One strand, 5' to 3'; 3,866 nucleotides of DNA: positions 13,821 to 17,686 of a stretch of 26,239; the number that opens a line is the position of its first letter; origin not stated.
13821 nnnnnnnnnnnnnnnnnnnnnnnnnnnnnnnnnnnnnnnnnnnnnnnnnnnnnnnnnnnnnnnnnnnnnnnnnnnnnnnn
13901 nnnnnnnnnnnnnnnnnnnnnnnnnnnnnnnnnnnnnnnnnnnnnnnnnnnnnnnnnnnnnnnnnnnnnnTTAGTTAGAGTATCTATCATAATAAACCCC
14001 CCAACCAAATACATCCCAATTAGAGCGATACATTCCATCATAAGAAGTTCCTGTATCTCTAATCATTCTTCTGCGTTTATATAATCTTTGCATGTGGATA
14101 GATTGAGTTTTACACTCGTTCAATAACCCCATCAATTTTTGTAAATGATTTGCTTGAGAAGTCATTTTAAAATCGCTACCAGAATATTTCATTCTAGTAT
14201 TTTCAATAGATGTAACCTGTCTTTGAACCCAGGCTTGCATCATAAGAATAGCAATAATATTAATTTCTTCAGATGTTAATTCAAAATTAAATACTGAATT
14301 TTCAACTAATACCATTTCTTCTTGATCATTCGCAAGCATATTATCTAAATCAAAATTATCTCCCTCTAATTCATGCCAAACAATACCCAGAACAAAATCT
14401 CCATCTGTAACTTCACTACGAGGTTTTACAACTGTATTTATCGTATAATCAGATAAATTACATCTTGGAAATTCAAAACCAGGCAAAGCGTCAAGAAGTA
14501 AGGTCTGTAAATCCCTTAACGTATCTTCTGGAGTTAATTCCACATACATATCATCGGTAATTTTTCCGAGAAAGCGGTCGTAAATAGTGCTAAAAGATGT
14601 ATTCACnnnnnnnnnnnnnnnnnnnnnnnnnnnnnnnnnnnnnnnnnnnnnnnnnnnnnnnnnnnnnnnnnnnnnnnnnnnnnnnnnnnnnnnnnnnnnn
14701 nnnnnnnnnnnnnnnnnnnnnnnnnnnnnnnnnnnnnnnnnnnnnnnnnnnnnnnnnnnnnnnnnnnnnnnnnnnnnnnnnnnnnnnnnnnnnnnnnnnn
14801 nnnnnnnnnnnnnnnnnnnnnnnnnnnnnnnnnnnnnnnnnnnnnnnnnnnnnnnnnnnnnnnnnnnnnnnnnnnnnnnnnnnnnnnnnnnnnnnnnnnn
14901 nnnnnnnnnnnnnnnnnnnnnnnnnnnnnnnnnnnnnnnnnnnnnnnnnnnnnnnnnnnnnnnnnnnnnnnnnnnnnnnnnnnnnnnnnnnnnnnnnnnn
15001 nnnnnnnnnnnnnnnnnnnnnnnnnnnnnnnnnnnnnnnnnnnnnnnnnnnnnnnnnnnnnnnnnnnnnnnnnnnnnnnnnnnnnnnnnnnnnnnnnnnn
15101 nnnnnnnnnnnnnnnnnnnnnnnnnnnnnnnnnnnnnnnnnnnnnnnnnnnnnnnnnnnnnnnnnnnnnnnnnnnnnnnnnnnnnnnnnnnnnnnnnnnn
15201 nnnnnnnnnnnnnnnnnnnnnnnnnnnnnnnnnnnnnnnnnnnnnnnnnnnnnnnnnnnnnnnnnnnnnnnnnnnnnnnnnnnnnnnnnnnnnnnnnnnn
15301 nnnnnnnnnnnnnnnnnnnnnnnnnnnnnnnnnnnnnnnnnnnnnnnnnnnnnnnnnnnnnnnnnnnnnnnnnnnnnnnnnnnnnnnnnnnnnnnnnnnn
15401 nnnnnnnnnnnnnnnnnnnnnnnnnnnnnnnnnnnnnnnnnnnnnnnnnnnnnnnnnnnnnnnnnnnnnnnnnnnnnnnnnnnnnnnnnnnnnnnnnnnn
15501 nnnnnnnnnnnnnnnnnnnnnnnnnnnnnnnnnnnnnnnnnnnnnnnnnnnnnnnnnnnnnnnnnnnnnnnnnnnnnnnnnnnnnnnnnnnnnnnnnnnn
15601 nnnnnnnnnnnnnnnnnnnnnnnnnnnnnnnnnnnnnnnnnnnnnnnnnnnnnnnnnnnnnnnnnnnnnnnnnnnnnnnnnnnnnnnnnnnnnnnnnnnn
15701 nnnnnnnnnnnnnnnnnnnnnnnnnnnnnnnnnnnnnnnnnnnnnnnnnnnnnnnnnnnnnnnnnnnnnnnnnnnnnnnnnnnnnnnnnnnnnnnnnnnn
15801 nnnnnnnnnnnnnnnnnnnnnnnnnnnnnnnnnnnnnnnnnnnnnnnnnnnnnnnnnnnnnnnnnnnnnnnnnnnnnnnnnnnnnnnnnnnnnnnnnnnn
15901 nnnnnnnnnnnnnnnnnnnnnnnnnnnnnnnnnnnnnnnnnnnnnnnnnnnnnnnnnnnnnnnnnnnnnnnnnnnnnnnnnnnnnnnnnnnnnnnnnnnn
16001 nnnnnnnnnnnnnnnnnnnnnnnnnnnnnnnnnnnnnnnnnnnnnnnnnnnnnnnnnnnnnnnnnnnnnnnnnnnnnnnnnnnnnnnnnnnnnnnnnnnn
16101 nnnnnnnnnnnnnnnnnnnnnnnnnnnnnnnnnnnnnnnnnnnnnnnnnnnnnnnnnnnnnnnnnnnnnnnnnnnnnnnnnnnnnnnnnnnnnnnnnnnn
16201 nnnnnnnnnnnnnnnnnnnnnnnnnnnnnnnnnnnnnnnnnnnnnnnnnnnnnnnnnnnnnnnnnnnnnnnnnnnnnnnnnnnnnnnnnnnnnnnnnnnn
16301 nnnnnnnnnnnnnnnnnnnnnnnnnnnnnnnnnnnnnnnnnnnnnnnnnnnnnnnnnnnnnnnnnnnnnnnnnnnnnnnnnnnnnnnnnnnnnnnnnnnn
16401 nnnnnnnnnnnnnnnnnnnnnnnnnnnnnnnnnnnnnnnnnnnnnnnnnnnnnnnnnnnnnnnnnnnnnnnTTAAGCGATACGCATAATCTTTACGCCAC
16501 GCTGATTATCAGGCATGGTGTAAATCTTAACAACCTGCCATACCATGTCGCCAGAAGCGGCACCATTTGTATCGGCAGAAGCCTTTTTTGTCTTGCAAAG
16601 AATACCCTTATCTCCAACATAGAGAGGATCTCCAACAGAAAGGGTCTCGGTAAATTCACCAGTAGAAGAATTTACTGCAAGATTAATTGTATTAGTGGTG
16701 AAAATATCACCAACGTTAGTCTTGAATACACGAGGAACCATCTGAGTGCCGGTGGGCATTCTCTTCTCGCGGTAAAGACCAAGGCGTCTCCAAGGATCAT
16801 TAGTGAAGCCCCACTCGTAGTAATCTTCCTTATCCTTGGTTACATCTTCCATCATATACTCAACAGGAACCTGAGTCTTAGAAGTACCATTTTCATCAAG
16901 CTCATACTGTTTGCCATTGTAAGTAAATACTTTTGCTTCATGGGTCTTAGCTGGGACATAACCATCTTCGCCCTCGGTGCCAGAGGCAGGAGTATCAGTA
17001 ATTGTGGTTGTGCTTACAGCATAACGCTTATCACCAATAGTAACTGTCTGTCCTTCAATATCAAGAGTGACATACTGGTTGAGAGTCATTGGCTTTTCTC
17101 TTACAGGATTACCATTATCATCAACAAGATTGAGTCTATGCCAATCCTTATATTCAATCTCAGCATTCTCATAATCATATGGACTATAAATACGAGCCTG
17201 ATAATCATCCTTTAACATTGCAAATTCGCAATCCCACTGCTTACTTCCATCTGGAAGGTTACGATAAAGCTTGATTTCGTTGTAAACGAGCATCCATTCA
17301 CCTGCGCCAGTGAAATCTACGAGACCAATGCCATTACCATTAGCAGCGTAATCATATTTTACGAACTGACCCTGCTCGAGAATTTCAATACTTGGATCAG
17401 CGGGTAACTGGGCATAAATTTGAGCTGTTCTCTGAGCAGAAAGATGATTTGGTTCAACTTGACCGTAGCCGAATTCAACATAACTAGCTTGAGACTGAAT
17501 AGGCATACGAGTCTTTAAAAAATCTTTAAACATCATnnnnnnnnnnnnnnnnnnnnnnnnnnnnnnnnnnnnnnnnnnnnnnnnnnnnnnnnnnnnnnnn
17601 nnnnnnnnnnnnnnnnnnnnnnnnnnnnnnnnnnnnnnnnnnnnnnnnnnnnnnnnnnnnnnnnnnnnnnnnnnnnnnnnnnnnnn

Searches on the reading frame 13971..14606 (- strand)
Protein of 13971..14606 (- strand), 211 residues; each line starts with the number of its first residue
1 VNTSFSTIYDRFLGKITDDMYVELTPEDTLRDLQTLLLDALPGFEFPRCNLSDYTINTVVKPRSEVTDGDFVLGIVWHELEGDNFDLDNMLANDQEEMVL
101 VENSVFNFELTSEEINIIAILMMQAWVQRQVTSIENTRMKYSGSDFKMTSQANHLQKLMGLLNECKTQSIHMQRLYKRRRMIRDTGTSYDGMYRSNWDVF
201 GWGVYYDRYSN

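Call 10: search_protein_families(library=phrogs, proteins=[window:13971-14606:-], max_evalue=0.01)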
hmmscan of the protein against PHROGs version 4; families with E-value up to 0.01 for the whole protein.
window:13971-14606:- (211 aa): 1 family
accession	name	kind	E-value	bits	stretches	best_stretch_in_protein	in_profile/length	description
phrog_3853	-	unknown function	5.2e-32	111.7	1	1-181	1-141/146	-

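Call 33: search_protein_families(library=pfam, proteins=[window:13971-14606:-], max_evalue=0.01)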
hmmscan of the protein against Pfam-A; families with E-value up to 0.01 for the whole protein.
window:13971-14606:- (211 aa): 0 families

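Call 80: find_related_loci(query=window:13971-14606:-, collection=viral_contigs, flank=6000)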
Query window:13971-14606:- (211 aa) in viral_contigs; peptide patterns used: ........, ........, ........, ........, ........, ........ (x = any residue, [..] = any of these).
176 stretches matched a pattern; 173 encode a relative of the query (tblastn E <= 1e-3); the best 80 are kept; 80 distinct loci.
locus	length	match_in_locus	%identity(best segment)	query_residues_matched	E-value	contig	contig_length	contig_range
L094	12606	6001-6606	72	1-211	1e-94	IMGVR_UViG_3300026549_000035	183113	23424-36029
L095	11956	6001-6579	63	3-206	2e-81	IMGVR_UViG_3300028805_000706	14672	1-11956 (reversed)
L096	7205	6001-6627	63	1-211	1e-79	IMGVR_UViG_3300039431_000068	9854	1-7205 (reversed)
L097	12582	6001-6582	62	1-207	3e-79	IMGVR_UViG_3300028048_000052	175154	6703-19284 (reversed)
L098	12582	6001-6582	61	1-207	1e-78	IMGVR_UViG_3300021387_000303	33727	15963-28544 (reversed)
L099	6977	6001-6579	60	3-206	1e-78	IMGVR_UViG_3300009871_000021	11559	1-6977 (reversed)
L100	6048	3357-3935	62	1-207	5e-78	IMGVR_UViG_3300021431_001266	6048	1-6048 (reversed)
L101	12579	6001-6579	62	1-207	5e-78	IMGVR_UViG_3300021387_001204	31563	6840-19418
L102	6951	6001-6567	62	2-206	5e-78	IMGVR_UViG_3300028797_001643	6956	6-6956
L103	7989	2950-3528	62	1-207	5e-78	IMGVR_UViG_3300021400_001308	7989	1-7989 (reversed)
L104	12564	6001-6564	64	3-201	1e-77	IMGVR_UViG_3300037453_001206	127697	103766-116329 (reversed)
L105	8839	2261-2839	62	1-207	4e-77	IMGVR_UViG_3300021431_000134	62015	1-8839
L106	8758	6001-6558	63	3-206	5e-77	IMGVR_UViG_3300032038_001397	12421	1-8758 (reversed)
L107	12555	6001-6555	64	3-200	3e-77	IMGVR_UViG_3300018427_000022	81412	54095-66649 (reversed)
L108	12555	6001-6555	64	3-200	3e-77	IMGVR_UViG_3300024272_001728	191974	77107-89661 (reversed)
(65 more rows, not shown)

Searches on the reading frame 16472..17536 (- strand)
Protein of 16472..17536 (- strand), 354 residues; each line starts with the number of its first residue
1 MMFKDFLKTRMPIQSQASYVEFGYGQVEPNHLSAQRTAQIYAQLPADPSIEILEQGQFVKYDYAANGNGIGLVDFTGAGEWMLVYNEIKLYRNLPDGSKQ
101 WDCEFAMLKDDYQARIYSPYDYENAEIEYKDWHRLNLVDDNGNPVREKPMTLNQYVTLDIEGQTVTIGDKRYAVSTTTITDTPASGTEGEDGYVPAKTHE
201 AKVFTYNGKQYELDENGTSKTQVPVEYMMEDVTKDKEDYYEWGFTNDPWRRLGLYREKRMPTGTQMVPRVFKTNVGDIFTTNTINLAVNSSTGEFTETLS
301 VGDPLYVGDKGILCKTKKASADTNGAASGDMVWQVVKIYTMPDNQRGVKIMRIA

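Call 10: search_protein_families(library=phrogs, proteins=[window:16472-17536:-], max_evalue=0.01)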
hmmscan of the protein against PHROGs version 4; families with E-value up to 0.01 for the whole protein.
window:16472-17536:- (354 aa): 1 family
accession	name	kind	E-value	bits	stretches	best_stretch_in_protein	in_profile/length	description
phrog_35301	-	unknown function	5.7e-10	40.1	1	250-316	110-168/205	-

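Call 33: search_protein_families(library=pfam, proteins=[window:16472-17536:-], max_evalue=0.01)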
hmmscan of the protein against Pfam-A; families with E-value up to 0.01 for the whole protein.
window:16472-17536:- (354 aa): 0 families

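Call 34: search_solved_structures(query=window:16472-17536:-, max_evalue=1)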
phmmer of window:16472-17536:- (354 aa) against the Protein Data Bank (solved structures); distinct sequences matched with E-value up to 1: 2.
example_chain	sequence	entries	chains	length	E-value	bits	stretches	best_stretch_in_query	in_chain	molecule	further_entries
7zyh_B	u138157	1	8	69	0.093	15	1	234-274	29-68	Isoform 4 of Pre-mRNA 3'-end-processing factor FIP1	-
6l7v_A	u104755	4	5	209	0.57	12.4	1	126-226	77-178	mRNA_triPase domain-containing protein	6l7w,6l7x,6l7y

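Call 40: find_homologous_proteins(query=window:16472-17536:-, max_evalue=0.00001)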
Query window:16472-17536:- (354 aa): 7209 proteins with E <= 0.00001 among 8000 candidates; the best 120 are listed.
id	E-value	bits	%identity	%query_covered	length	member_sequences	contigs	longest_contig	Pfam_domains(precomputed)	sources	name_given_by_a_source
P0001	1.0e-231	786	95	100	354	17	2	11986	-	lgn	-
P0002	4.5e-208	708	89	100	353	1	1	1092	-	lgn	-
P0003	2.4e-201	686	85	100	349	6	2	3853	-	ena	-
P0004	1.2e-199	681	84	100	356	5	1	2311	-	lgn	-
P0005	6.6e-199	678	84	100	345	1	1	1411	-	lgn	-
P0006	2.2e-198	677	83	100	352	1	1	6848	-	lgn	-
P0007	3.2e-198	676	83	100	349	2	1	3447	-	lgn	-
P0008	6.0e-198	675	84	100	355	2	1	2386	-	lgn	-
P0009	4.0e-197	672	84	100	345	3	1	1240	-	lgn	-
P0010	2.0e-194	664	82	100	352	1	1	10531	-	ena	-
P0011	7.7e-193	658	82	100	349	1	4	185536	-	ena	-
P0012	3.5e-192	656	81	100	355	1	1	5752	-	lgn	-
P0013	8.7e-192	655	81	100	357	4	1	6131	-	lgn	-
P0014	6.4e-191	652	80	100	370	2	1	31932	-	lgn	-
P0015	1.5e-189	647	81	100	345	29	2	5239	-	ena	-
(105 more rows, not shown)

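Call 52: predict_structure(alignment_id=A1)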
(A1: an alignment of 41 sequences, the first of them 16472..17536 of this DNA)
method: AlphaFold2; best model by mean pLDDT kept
length: 354 residues; sequences in the alignment: 41
mean_pLDDT: 50.1   pTM: 0.30
mean pLDDT of the five models: 50.1, 48.6, 48.5, 47.8, 47.4
residues with pLDDT >= 90: 31; 70-90: 80; 50-70: 37; < 50: 206
segments of 3 or more residues with pLDDT < 50: 1-139, 141-148, 229-282, 341-345
pLDDT, mean of each block of 10 residues (from residue 1): 31 33 25 22 29 28 28 27 26 32 28 26 30 37 49 80 82 92 88 89 93 91 70 31 25 27 24 24 64 75 78 79 70 67 51 57
secondary structure, 60 per line:
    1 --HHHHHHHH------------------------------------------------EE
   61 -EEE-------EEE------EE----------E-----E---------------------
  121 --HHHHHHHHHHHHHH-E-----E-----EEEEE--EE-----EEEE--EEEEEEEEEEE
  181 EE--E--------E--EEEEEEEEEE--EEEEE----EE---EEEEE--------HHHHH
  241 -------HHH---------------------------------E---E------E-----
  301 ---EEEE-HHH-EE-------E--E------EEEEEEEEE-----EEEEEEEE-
elements in order: H3-10 E62-64 E72-74 H123-136 E150-154 E164-167 E170-182 E197-206 E209-213 E223-227 H236-240 E304-307 E332-340 E346-353

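Call 54: search_solved_structures(query=A1, max_evalue=1)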
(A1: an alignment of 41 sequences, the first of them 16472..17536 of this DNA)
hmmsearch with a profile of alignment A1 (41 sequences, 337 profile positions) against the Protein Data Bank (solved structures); distinct sequences matched with E-value up to 1: 1.
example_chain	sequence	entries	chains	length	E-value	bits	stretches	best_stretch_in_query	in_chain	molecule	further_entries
7zyh_B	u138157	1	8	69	0.34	13.5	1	227-267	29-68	Isoform 4 of Pre-mRNA 3'-end-processing factor FIP1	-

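Call 69: fold_search(model_id=the predicted structure, library=pdb)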
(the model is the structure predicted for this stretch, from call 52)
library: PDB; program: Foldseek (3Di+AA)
matches with E <= 10: 327; with E <= 0.001: 0
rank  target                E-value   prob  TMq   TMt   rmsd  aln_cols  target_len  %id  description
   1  4hst_B                1.1e-01  0.82  0.12  0.09   7.0        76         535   10  Crystal structure of a double mutant of a class III engineered cephalosporin acylase (released 2013-02-27)
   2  8brq_B                1.6e-01  0.80  0.14  0.10   5.3        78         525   12  Crystal structure of a surface entropy reduction variant of penicillin G acylase from Bacillaceae i. s. sp. FJAT-27231 (released 2023-05-03)
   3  1e3a_B                2.0e-01  0.69  0.13  0.09   6.8        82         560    7  A slow processing precursor penicillin acylase from Escherichia coli (released 2000-11-29)
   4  6nvx_B                2.2e-01  0.72  0.14  0.10   5.5        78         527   17  Crystal structure of penicillin G acylase from Bacillus sp. FJAT-27231 (released 2019-07-03)
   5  4hsr_B                2.6e-01  0.63  0.12  0.09   7.0        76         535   10  Crystal Structure of a class III engineered cephalosporin acylase (released 2013-02-27)
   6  4bth_B                2.6e-01  0.23  0.11  0.08   9.7        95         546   15  The LeuA146Trp,PheB24Tyr Double Mutant of the Quorum Quenching N-acyl Homoserine Lactone Acylase PvdQ Has an Altered S (released 2014-01-22)
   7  1gm7_B                3.0e-01  0.72  0.14  0.09   4.6        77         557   10  Crystal structures of penicillin acylase enzyme-substrate complexes: Structural insights into the catalytic mechanism (released 2001-11-28)
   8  1h2g_B                3.6e-01  0.51  0.13  0.09   6.8        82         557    6  Altered substrate specificity mutant of penicillin acylase (released 2003-07-17)
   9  1ai4_B                3.8e-01  0.41  0.13  0.09  10.7        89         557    9  PENICILLIN ACYLASE COMPLEXED WITH 3,4-DIHYDROXYPHENYLACETIC ACID (released 1997-11-12)
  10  6ybq_I                5.0e-01  0.03  0.07  0.11  24.8       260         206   11  Engineered glycolyl-CoA carboxylase (quintuple mutant) with bound CoA (released 2020-10-28)
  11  1fxh_B                5.3e-01  0.54  0.13  0.09   4.6        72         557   11  MUTANT OF PENICILLIN ACYLASE IMPAIRED IN CATALYSIS WITH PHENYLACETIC ACID IN THE ACTIVE SITE (released 2001-03-28)
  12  1pnk_B                6.2e-01  0.47  0.14  0.10   7.5        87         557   10  PENICILLIN ACYLASE HAS A SINGLE-AMINO-ACID CATALYTIC CENTRE (released 1996-03-16)
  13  7rep                  6.5e-01  0.35  0.13  0.07   6.5        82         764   10  Crystal structure of an engineered variant of single-chain Penicillin G Acylase from Kluyvera cryocrescens (A1-Ac Rd3CHi (released 2021-11-17)
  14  1kec_B                6.9e-01  0.28  0.13  0.09   7.8        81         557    9  PENICILLIN ACYLASE MUTANT WITH PHENYL PROPRIONIC ACID (released 2003-09-02)
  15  4pem_D                7.3e-01  0.38  0.12  0.08   5.1        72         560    8  Crystal Structure of S1G mutant of Penicillin G Acylase from Kluyvera citrophila (released 2015-07-22)
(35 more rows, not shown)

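Call 74: search_protein_families(library=ncbifam, proteins=[window:16472-17536:-], max_evalue=0.1)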
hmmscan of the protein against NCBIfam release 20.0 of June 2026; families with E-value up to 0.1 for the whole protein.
window:16472-17536:- (354 aa): 0 families
